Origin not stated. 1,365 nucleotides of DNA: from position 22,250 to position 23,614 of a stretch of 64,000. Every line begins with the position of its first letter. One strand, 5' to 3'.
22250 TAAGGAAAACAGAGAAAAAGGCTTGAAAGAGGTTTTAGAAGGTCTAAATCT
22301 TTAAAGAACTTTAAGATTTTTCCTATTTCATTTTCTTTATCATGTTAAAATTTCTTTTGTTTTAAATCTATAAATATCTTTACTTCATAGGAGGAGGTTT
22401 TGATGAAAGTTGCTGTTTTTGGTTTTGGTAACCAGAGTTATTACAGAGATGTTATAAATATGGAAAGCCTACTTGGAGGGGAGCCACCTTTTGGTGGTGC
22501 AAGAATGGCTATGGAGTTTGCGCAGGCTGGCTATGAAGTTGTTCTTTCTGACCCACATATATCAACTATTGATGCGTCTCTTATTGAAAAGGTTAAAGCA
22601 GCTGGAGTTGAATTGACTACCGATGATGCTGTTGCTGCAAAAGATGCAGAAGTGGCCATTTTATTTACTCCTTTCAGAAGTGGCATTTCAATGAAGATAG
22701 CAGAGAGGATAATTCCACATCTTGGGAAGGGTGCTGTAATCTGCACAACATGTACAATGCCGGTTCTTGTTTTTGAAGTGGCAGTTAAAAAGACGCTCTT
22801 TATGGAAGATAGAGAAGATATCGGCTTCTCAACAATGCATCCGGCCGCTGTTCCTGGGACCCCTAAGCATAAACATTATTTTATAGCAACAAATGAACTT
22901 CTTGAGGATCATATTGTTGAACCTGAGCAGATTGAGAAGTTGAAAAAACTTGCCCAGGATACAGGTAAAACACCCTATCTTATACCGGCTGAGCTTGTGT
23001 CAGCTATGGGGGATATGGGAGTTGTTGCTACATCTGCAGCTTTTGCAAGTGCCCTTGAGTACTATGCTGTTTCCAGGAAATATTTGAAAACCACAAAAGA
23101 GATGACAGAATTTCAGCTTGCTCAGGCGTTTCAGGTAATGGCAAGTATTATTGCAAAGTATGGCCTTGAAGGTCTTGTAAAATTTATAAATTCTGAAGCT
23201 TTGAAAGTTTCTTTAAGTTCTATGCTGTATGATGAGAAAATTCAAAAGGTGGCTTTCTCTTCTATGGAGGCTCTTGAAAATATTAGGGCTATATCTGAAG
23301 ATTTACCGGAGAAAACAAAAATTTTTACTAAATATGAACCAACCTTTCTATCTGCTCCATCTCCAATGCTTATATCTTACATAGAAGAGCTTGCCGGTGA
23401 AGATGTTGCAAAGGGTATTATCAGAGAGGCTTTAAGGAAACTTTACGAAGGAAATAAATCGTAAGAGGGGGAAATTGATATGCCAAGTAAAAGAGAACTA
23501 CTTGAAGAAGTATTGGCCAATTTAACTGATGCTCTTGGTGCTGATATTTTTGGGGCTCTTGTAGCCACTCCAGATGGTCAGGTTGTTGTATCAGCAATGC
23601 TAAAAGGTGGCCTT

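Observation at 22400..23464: Hmd-family ([Fe]-hydrogenase paralog, HmdII-like) gene in a bacterial context with the FeGP iron-ligating cysteine conserved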

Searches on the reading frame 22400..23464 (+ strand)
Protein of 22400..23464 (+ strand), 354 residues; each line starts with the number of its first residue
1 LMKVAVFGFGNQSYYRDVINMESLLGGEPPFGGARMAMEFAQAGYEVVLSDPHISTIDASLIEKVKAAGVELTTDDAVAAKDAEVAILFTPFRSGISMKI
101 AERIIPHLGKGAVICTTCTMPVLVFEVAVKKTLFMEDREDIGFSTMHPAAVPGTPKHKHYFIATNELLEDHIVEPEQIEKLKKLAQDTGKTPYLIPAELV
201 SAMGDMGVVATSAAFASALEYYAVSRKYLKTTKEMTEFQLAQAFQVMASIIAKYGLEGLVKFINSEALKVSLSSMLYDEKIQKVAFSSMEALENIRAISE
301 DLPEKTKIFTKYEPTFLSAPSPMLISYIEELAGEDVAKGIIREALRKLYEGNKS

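Call 3: search_protein_families(library=pfam, proteins=[window:22400-23464:+], max_evalue=0.1)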
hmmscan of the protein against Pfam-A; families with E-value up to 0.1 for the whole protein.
window:22400-23464:+ (354 aa): 4 families
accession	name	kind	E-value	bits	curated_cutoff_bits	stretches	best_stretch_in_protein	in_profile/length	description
PF03201.21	HMD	-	2.3e-22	79.5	23.1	1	197-285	1-89/97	H2-forming N5,N10-methylene-tetrahydromethanopterin dehydrogenase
PF22616.2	HMD_N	-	3e-09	37.1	27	1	66-165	125-217/239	HMD N-terminal domain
PF03446.21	NAD_binding_2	-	0.0029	18.1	21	1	33-120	11-95/161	NAD binding domain of 6-phosphogluconate dehydrogenase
PF01113.26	DapB_N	-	0.065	13.8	25.6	0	54-118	39-100/124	Dihydrodipicolinate reductase, N-terminus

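Call 4: search_protein_families(library=ncbifam, proteins=[window:22400-23464:+], max_evalue=0.1)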
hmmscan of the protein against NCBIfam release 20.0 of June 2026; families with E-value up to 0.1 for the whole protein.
window:22400-23464:+ (354 aa): 5 families
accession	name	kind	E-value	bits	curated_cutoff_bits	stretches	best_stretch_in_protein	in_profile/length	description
NF009208.0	PRK12557.1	subfamily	1.4e-105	353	258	1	2-350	1-341/342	H(2)-dependent methylenetetrahydromethanopterin dehydrogenase-related protein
TIGR01724.1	hmd_rel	subfamily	7.9e-93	311.2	167.2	1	2-350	1-341/341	H2-forming N(5),N(10)-methenyltetrahydromethanopterin dehydrogenase-related protein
TIGR01723.1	hmd_TIGR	equivalog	2.3e-19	69.7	341.45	1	67-293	124-336/340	5,10-methenyltetrahydromethanopterin hydrogenase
TIGR01692.1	HIBADH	equivalog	0.0086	15.4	291.6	1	33-122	8-94/288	3-hydroxyisobutyrate dehydrogenase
TIGR01275.1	ACC_deam_rel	subfamily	0.097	11.9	289.4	0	175-221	127-173/321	pyridoxal phosphate-dependent enzymes, D-cysteine desulfhydrase family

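Call 5: search_solved_structures(query=window:22400-23464:+, show_alignments=3)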
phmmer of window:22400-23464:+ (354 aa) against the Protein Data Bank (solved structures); distinct sequences matched with E-value up to 0.001: 10.
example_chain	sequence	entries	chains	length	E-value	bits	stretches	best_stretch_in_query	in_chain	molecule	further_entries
6huy_A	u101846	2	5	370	4.4e-133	446.9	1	2-351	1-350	Coenzyme F420-dependent N(5),N(10)-methenyltetrahydromethanopterin reductase-related prote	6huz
4yt4_A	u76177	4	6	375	1.2e-77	264.8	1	2-350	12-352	H(2)-forming methylenetetrahydromethanopterin dehydrogenase-related protein MJ1338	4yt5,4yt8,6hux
4yt2_A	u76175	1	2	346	1.3e-77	264.7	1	2-350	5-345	H(2)-forming methylenetetrahydromethanopterin dehydrogenase-related protein MJ1338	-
4yte_A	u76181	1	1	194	5.1e-49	170.8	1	2-197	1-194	H(2)-forming methylenetetrahydromethanopterin dehydrogenase-related protein MJ0715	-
6hac_A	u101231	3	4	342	1.9e-16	63.7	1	67-293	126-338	5,10-methenyltetrahydromethanopterin hydrogenase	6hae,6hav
2b0j_A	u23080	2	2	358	9.5e-12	48.3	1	67-310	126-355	5,10-methenyltetrahydromethanopterin hydrogenase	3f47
4jjf_A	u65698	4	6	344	1.8e-11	47.4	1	68-278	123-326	5,10-methenyltetrahydromethanopterin hydrogenase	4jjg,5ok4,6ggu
3daf_A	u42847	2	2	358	2.3e-11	47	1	67-310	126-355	5,10-methenyltetrahydromethanopterin hydrogenase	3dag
6yk9_A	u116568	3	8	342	1.1e-10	44.8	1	68-265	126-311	5,10-methenyltetrahydromethanopterin hydrogenase | 5,10-methenyltetrahydromethanopterin [Fe]-hydrogenase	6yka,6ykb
3f46_A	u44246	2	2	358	1.8e-10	44.1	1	67-310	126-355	5,10-methenyltetrahydromethanopterin hydrogenase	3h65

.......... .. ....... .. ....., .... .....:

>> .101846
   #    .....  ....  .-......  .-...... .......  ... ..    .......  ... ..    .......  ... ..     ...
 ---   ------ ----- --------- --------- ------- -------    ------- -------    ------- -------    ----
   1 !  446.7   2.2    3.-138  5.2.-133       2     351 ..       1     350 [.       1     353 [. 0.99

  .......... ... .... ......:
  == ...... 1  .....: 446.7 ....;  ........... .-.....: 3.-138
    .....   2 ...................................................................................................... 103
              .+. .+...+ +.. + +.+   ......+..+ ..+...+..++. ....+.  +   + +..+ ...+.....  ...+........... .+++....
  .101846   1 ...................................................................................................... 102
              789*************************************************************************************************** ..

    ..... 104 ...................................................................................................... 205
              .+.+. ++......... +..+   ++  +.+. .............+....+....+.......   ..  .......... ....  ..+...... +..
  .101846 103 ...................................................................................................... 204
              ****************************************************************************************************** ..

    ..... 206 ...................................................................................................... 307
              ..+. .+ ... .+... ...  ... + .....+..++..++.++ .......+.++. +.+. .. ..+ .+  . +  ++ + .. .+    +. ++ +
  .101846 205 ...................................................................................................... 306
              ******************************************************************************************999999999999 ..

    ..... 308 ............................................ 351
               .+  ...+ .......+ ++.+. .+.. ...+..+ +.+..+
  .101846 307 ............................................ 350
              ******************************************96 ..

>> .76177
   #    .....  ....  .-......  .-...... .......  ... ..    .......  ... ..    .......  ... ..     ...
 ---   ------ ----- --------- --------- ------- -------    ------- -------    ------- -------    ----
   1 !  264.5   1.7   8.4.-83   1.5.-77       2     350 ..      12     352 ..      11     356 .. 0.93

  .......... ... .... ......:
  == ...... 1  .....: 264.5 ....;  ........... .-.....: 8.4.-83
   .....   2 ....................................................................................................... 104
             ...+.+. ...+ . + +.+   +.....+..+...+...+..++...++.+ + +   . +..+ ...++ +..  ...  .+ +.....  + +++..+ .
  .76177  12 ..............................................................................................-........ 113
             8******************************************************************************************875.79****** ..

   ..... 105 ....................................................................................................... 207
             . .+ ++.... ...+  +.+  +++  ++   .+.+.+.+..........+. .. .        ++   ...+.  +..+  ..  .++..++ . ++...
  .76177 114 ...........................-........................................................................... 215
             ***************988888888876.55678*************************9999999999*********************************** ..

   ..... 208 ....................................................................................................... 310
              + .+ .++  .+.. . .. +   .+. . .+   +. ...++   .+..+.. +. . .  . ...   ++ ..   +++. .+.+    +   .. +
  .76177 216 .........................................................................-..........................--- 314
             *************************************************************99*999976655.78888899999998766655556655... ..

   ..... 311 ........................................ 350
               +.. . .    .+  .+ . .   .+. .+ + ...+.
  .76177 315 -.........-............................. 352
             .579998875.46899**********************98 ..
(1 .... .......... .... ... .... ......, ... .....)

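Call 8: find_related_loci(query=window:22400-23464:+, collection=genome_contigs, flank=10000)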
Query window:22400-23464:+ (354 aa) in genome_contigs; peptide patterns used: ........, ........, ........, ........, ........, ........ (x = any residue, [..] = any of these).
171 stretches matched a pattern; 3 encode a relative of the query (tblastn E <= 1e-3); 3 distinct loci.
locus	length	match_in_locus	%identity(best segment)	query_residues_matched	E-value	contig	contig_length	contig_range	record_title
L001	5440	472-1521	71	2-353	9e-178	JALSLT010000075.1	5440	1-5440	MAG: Desulfurobacterium sp. isolate 355-202_metabat2_scaf2bin.045 355-202_scaffold_4365_c1, whole genome shotgun sequenc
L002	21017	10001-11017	41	2-349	3e-79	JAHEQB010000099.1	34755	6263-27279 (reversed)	Methanothermococcus sp. SCGC AD-155-C09 Ga0127414_1116, whole genome shotgun sequence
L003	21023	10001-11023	41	2-350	1e-78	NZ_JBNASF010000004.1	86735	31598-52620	MAG: Methanothermobacter sp. isolate Kamch4336-1-MF-09 bin8_IDBA_re-assembly_contigs.fa-4, whole genome shotgun sequence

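Call 15: find_encoding_contigs(protein=window:22400-23464:+, flank=10000, max_places=6)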
Protein window:22400-23464:+ (354 aa): no gene with exactly this product is on record in the collection.

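Call 16: find_homologous_proteins(query=window:22400-23464:+, max_evalue=1e-10)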
Query window:22400-23464:+ (354 aa): 87 proteins with E <= 1e-10 among 8000 candidates.
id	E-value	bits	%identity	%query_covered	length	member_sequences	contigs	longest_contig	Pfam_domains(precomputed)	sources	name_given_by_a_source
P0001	6.8e-224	760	100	100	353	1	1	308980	PF03201.23,PF22616.3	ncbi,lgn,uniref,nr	ncbi:H(2)-dependent methylenetetrahydromethanopterin dehydrogenase-related protein [Desulfurobacteri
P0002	2.1e-192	657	84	100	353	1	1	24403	PF03201.23,PF22616.3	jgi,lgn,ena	-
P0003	4.2e-161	554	71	99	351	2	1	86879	PF03201.23,PF22616.3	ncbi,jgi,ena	-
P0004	6.2e-157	540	69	100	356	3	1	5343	PF03201.23,PF22616.3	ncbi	-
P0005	2.3e-156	538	71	99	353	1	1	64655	PF03201.23,PF22616.3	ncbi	ncbi:H(2)-dependent methylenetetrahydromethanopterin dehydrogenase-related protein [Desulfurobacteri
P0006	1.1e-155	536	69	99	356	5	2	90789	PF03201.23,PF22616.3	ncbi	ncbi:H(2)-dependent methylenetetrahydromethanopterin dehydrogenase-related protein [Desulfurobacteri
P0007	1.3e-153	529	68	98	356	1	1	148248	PF03201.23,PF22616.3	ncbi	ncbi:H(2)-dependent methylenetetrahydromethanopterin dehydrogenase-related protein [Desulfurobacteri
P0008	5.7e-128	445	56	99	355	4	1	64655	PF03201.23,PF22616.3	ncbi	ncbi:H(2)-dependent methylenetetrahydromethanopterin dehydrogenase-related protein [Desulfurobacteri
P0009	8.7e-128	444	57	99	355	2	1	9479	PF03201.23,PF22616.3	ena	-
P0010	1.4e-127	444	57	99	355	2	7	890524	PF03201.23,PF22616.3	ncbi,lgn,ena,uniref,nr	ncbi:H(2)-dependent methylenetetrahydromethanopterin dehydrogenase-related protein [Desulfurobacteri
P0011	2.5e-127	443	56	99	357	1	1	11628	PF03201.23,PF22616.3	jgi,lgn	-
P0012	5.1e-127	442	57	99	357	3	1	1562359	PF03201.23,PF22616.3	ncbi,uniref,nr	ncbi:H(2)-dependent methylenetetrahydromethanopterin dehydrogenase-related protein [Desulfurobacteri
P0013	1.4e-126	440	56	99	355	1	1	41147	PF03201.23,PF22616.3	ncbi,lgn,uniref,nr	ncbi:H(2)-dependent methylenetetrahydromethanopterin dehydrogenase-related protein [Desulfurobacteri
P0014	6.0e-126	438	57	98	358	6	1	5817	PF03201.23,PF22616.3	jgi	-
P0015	7.3e-126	438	57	99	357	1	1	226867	PF03201.23,PF22616.3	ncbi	-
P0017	2.8e-125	436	56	99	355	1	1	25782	PF03201.23,PF22616.3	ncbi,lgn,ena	-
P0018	8.9e-124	431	55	99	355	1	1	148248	PF03201.23,PF22616.3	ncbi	ncbi:H(2)-dependent methylenetetrahydromethanopterin dehydrogenase-related protein [Desulfurobacteri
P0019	3.1e-113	397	53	99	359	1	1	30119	PF03201.23,PF22616.3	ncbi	-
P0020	4.4e-112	393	52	99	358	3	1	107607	PF03201.23,PF22616.3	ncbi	-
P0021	1.3e-109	385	51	99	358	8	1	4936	PF03201.23,PF22616.3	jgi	jgi:H2-forming N(5),N(10)-methenyltetrahydromethanopterin dehydrogenase-like protein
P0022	6.8e-97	343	47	99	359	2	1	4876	PF03201.23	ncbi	-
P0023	2.3e-82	295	42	98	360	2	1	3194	PF03201.23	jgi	jgi:H2-forming N(5),N(10)-methenyltetrahydromethanopterin dehydrogenase-like protein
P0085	8.8e-49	185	40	77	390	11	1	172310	PF03201.23,PF22616.3,PF03807.24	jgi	-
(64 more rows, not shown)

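Call 17: list_cluster_members(proteins=[P0001, P0002, P0005, P0008, P0007, P0018, P0010, P0012, P0019, P0022])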
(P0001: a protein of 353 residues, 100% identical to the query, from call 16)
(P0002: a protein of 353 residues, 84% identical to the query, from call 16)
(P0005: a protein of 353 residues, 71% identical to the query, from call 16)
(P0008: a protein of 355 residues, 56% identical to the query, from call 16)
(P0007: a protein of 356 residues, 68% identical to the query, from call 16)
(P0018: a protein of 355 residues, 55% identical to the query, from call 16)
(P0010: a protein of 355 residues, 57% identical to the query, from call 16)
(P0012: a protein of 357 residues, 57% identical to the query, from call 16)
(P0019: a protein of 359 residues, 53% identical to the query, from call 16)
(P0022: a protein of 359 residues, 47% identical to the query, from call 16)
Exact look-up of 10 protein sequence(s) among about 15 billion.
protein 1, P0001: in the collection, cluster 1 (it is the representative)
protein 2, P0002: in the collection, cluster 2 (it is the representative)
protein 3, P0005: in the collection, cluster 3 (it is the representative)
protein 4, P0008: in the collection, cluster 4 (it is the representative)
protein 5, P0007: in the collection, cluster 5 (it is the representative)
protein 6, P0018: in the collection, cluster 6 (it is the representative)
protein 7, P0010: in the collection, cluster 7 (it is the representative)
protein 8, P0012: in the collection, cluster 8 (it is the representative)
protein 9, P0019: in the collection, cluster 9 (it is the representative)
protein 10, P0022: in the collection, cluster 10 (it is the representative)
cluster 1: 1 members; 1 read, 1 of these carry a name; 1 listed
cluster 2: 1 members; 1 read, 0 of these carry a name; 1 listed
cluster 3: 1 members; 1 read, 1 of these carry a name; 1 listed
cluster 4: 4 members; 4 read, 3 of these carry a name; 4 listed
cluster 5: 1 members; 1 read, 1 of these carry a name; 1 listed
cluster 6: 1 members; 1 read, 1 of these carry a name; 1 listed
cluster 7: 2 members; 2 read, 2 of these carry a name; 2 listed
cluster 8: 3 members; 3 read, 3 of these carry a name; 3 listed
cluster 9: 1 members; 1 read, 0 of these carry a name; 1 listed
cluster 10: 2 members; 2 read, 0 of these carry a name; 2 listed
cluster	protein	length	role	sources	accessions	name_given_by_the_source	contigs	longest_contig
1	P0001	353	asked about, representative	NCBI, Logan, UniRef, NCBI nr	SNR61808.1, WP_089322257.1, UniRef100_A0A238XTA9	H(2)-dependent methylenetetrahydromethanopterin dehydrogenase-related protein ... | H2-forming N(5),N(10)-methenyltetrahydromethanopterin dehydrogenase-related protein n=1 ...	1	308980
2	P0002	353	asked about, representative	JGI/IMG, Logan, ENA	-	-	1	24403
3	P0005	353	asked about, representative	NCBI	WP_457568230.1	H(2)-dependent methylenetetrahydromethanopterin dehydrogenase-related protein ...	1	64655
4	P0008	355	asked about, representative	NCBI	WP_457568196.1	H(2)-dependent methylenetetrahydromethanopterin dehydrogenase-related protein ...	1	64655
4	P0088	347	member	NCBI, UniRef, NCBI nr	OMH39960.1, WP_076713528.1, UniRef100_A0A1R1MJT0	H(2)-dependent methylenetetrahydromethanopterin dehydrogenase-related protein ... | Uncharacterized protein n=1 Tax=Desulfurobacterium indicum TaxID=1914305 ...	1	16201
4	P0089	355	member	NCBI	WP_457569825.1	H(2)-dependent methylenetetrahydromethanopterin dehydrogenase-related protein ...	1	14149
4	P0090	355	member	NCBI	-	-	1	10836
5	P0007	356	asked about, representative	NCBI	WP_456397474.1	H(2)-dependent methylenetetrahydromethanopterin dehydrogenase-related protein ...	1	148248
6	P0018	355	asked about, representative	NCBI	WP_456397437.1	H(2)-dependent methylenetetrahydromethanopterin dehydrogenase-related protein ...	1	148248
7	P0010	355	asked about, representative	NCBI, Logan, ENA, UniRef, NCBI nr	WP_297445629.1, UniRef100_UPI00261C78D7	H(2)-dependent methylenetetrahydromethanopterin dehydrogenase-related protein ... | H(2)-dependent methylenetetrahydromethanopterin dehydrogenase-related protein n=1 ...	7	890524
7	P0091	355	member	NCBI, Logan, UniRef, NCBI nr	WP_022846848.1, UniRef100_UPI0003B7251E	H(2)-dependent methylenetetrahydromethanopterin dehydrogenase-related protein ... | H(2)-dependent methylenetetrahydromethanopterin dehydrogenase-related protein n=1 ...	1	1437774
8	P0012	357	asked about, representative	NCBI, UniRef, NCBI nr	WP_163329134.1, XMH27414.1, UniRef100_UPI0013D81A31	H(2)-dependent methylenetetrahydromethanopterin dehydrogenase-related protein ... | H(2)-dependent methylenetetrahydromethanopterin dehydrogenase-related protein n=1 ...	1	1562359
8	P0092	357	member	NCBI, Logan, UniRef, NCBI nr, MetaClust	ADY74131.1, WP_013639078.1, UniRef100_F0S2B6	coenzyme F420-dependent N(5),N(10)-methenyltetrahydromethanopterin reductase-related ... | H(2)-dependent methylenetetrahydromethanopterin dehydrogenase-related protein ... | 868864.Dester_1504 COG4007 ""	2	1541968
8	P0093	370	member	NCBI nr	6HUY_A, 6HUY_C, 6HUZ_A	Chain A, Coenzyme F420-dependent N(5),N(10)-methenyltetrahydromethanopterin ...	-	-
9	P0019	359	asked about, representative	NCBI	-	-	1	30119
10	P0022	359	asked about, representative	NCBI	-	-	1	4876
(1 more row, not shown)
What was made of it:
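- Checked: NCBI's record for the identical protein is 353 aa (calls 16, 17).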

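Call 18: find_encoding_contigs(protein=P0001, flank=10000, max_places=3)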
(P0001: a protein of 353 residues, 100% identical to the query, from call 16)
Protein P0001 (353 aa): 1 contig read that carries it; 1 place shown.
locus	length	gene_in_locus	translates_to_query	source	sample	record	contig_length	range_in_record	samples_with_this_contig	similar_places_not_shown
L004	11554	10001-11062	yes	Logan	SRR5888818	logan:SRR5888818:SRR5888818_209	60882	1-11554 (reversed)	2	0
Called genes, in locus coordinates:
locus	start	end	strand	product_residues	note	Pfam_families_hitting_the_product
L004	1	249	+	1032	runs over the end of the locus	PF00370:FGGY_N (faint), PF00480:ROK (faint), PF01548:DEDD_Tnp_IS110 (faint), PF01869:BcrAD_BadFG, PF09989:DUF2229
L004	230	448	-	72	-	PF26604:CBU_0592 (weak)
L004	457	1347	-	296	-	PF03547:Mem_trans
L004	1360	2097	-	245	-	PF00005:ABC_tran, PF13304:AAA_21 (faint), PF12399:BCA_ABC_TP_C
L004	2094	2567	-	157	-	PF03968:LptD_N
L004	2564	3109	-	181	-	PF06835:LptC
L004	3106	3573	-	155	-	PF00702:Hydrolase (faint), PF08282:Hydrolase_3 (faint)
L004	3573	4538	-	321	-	PF01380:SIS, PF00571:CBS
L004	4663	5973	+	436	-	PF00309:Sigma54_AID, PF04963:Sigma54_CBD, PF04552:Sigma54_DBD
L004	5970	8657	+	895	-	PF03710:GlnE, PF08335:GlnD_UR_UTase, PF03710:GlnE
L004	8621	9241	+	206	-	-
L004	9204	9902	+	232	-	PF00069:Pkinase (weak), PF07714:PK_Tyr_Ser-Thr (faint)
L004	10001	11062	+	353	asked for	PF22616:HMD_N, PF03201:HMD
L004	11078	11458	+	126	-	PF03259:Robl_LC7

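Call 19: find_encoding_contigs(protein=P0092, flank=10000, max_places=3)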
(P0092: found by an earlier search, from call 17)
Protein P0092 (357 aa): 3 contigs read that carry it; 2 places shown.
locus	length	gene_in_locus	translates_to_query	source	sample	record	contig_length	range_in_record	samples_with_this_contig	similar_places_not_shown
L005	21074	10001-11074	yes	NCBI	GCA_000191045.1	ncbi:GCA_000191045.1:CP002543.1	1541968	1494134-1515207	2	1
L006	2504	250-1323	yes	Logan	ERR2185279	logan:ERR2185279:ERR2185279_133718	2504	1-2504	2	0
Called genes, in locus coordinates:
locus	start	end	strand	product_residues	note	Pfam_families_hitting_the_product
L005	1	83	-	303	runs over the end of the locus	PF01180:DHO_dh, PF01207:Dus (weak), PF03060:NMO (weak), PF00977:His_biosynth (weak)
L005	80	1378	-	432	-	PF05958:tRNA_U5-meth_tr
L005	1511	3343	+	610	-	PF00672:HAMP (weak), PF00015:MCPsignal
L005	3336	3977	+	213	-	-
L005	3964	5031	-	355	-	PF04055:Radical_SAM, PF19288:CofH_C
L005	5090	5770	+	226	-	PF01695:IstB_IS21, PF00004:AAA (weak)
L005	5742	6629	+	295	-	PF01513:NAD_kinase, PF20143:NAD_kinase_C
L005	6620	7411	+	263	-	PF25021:TEN_NHL (faint), PF01436:NHL (faint), PF08450:SGL (faint), PF21959:DUF6923 (faint)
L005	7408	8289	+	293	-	PF03668:RapZ-like_N, PF22740:PapZ_C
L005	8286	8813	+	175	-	-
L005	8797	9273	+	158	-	-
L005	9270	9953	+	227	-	-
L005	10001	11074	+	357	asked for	PF22616:HMD_N, PF03201:HMD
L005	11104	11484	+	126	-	PF03259:Robl_LC7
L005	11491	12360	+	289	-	PF04055:Radical_SAM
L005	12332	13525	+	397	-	PF11576:HcgB, PF06690:HcgC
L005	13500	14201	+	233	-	PF01784:DUF34_NIF3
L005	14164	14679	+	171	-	PF06787:HcgF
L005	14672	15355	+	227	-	PF00899:ThiF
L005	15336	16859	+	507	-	PF10113:Fibrillarin_2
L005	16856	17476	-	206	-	PF12697:Abhydrolase_6, PF00561:Abhydrolase_1 (weak), PF12146:Hydrolase_4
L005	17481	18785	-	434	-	PF22694:CtpB_N-like, PF00595:PDZ, PF13180:PDZ_2, PF17820:PDZ_6, PF03572:Peptidase_S41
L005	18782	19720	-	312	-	PF02779:Transket_pyr, PF02780:Transketolase_C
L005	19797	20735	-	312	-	PF12686:DUF3800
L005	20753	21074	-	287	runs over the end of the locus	PF13292:DXP_synthase_N, PF00456:Transketolase_N, PF09364:XFP_N (weak), PF00676:E1_dh, PF02775:TPP_enzyme_C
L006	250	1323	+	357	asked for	PF22616:HMD_N, PF03201:HMD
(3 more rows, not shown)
